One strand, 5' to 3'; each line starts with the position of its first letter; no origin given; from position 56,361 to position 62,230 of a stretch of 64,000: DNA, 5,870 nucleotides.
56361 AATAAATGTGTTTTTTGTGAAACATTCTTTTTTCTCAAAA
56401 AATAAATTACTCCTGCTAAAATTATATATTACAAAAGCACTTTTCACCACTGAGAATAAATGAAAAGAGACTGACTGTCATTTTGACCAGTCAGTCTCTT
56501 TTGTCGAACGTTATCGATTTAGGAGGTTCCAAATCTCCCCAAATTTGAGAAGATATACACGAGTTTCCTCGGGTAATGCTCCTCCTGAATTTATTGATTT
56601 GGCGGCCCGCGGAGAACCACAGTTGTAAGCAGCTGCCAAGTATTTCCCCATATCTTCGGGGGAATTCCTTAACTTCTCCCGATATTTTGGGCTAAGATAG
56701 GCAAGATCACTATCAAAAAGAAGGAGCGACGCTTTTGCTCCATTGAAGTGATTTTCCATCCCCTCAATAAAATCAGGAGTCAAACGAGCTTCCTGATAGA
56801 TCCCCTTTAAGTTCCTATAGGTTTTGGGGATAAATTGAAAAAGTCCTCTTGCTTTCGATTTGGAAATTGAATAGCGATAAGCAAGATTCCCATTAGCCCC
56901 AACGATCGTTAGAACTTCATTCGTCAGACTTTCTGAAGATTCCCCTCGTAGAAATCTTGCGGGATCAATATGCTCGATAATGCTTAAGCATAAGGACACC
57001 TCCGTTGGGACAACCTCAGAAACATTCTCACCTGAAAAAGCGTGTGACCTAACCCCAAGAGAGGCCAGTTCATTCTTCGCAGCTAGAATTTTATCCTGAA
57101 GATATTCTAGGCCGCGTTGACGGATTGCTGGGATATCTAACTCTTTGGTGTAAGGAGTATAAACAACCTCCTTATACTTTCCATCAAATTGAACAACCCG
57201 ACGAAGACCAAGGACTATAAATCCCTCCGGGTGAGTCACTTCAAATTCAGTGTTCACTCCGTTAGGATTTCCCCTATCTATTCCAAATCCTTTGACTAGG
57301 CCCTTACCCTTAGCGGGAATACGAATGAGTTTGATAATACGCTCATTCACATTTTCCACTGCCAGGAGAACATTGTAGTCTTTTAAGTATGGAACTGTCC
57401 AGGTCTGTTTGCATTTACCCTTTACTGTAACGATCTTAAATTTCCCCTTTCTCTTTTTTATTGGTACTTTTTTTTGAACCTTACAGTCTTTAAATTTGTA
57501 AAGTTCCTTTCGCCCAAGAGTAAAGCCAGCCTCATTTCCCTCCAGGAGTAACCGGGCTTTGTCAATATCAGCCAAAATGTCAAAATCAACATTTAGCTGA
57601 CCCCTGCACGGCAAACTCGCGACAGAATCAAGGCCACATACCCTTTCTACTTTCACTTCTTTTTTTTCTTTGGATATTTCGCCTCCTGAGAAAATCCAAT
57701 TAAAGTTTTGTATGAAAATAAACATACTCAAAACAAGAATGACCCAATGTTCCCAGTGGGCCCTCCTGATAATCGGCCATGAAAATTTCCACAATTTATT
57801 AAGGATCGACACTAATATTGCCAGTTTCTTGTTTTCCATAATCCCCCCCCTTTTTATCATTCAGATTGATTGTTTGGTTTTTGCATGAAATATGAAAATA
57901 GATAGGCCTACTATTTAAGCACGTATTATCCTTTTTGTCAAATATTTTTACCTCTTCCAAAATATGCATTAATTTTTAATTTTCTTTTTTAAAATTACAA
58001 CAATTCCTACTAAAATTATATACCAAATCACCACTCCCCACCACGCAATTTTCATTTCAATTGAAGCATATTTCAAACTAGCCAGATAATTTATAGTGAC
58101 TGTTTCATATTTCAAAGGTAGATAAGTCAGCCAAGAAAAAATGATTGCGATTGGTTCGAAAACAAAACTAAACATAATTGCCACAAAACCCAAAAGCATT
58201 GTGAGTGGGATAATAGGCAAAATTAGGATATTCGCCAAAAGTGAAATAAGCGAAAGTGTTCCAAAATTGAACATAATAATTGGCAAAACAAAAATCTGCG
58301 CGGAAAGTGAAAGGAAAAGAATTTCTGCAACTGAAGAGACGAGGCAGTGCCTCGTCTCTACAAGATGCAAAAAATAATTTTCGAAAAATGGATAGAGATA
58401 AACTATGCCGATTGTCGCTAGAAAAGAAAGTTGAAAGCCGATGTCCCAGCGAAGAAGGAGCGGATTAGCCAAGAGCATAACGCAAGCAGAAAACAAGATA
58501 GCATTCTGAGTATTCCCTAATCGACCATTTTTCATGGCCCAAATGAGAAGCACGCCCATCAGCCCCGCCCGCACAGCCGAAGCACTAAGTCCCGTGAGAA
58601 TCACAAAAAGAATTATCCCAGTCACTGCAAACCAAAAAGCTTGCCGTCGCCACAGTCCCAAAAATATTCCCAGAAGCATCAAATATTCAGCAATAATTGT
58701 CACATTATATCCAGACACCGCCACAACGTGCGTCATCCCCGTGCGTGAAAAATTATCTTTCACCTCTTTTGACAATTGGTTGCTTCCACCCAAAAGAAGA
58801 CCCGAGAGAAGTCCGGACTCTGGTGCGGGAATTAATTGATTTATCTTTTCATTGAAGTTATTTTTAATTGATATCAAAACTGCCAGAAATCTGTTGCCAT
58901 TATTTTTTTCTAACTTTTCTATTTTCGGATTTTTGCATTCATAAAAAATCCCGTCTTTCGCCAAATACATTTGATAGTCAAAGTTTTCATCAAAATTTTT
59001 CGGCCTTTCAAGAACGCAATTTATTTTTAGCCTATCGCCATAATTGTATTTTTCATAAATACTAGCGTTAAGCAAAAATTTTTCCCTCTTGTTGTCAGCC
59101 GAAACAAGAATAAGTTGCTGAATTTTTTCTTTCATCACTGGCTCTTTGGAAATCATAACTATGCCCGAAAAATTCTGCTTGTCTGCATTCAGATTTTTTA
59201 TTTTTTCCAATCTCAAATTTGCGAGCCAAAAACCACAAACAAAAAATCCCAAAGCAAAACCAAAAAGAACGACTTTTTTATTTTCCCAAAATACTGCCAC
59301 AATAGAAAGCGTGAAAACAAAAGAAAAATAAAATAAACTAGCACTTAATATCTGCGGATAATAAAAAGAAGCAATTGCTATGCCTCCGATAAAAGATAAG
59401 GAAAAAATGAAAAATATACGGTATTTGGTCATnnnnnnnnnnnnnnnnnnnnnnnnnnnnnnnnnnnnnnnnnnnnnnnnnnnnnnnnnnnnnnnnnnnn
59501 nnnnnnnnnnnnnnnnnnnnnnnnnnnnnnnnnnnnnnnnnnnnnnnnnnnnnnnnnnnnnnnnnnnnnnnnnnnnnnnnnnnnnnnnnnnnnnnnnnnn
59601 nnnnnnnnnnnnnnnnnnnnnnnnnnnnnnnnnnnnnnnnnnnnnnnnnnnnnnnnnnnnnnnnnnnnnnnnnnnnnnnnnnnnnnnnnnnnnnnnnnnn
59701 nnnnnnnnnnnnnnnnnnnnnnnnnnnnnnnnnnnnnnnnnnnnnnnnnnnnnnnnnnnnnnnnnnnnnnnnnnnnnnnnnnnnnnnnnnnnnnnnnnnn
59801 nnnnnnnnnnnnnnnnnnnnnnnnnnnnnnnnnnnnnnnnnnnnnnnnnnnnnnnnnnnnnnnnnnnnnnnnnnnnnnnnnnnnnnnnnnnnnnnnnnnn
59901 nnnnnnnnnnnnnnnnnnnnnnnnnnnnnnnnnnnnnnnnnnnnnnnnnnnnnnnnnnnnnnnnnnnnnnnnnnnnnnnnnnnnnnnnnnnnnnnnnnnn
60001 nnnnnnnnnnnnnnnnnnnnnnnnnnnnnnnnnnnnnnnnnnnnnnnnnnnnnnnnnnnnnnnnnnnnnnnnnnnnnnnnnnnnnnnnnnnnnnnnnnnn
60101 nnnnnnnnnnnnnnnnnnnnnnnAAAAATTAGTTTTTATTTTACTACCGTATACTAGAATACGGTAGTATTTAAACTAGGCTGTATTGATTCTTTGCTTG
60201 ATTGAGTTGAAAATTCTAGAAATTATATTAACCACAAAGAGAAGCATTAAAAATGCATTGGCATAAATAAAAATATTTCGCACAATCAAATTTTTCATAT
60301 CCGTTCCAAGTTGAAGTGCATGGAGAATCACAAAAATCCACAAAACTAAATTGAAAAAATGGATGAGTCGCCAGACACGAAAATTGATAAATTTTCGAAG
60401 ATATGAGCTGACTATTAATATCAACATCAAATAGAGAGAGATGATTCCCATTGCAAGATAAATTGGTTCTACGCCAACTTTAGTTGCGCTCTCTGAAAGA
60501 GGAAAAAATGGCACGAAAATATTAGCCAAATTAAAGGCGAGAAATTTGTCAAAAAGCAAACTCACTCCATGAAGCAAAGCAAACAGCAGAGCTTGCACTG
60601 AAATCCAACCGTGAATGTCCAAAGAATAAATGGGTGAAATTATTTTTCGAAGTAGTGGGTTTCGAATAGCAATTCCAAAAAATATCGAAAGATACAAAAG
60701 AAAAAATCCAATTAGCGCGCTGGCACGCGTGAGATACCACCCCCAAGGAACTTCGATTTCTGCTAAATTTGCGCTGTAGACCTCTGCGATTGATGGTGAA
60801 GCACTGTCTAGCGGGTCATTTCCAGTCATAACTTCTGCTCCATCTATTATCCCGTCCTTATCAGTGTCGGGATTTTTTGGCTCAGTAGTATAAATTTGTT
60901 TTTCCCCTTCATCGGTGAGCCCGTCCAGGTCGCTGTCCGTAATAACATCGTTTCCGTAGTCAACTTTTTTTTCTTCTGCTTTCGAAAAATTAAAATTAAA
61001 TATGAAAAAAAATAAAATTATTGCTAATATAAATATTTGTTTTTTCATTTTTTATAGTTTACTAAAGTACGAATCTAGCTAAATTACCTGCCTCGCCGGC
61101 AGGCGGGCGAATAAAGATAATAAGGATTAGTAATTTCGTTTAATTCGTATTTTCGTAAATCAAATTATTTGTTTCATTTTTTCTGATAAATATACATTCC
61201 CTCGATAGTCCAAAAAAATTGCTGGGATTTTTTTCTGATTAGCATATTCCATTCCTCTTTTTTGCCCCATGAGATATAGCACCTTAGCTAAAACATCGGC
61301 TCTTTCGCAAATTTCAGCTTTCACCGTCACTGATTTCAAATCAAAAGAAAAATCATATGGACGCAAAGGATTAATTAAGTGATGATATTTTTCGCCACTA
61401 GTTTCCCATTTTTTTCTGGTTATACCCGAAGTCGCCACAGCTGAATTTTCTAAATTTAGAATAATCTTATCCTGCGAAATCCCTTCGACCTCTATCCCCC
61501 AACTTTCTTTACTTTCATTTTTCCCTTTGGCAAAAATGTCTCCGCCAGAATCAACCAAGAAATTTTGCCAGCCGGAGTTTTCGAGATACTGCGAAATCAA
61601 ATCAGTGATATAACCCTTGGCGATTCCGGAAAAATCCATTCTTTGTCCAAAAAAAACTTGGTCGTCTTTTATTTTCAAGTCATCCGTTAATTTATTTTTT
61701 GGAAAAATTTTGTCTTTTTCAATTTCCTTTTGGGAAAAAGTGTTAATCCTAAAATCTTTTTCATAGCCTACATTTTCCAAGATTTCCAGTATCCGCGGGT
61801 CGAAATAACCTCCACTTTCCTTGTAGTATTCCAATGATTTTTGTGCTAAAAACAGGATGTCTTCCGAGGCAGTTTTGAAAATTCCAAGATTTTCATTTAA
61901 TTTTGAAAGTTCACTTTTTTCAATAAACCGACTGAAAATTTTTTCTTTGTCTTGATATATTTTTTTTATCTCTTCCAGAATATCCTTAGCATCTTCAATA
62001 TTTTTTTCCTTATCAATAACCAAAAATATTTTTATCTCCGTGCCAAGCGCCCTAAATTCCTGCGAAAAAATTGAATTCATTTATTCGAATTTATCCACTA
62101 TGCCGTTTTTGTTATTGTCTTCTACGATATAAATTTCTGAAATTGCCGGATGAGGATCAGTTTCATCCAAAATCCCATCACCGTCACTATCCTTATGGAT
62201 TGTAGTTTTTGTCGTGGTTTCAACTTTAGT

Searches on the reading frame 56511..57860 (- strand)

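Call 8: search_protein_families(library=pfam, proteins=[window:56511-57860:-])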
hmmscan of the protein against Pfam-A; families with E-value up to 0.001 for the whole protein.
window:56511-57860:- (449 aa): 1 family
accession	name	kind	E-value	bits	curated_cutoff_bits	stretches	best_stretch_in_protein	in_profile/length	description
PF01464.25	SLT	-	0.00086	19.3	21.3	0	330-428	30-110/117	Transglycosylase SLT domain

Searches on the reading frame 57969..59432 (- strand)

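Call 8: search_protein_families(library=pfam, proteins=[window:57969-59432:-])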
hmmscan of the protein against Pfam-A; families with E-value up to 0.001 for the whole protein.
window:57969-59432:- (487 aa): 2 families
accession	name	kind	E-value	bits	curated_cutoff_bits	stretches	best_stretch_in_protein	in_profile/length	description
PF03772.21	Competence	-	5.7e-51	173.9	23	1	212-483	1-268/270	Competence protein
PF13567.11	DUF4131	-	7.8e-08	32.6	31.6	1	31-167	5-158/165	Domain of unknown function (DUF4131)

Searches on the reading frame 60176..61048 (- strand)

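Call 29: search_protein_families(library=pfam, proteins=[window:60176-61048:-])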
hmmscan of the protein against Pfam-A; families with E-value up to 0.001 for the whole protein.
window:60176-61048:- (290 aa): 1 family
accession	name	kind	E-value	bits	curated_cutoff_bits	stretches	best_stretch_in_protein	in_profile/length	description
PF01794.25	Ferric_reduct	-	2.3e-08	34.5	28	1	112-240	3-120/121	Ferric reductase like transmembrane component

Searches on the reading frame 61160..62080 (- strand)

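Call 29: search_protein_families(library=pfam, proteins=[window:61160-62080:-])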
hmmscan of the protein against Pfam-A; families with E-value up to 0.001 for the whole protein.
window:61160-62080:- (306 aa): 1 family
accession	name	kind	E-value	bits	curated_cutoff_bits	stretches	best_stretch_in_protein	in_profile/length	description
PF02424.20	ApbE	-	1.7e-53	182.3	25.6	1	12-289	1-266/266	ApbE family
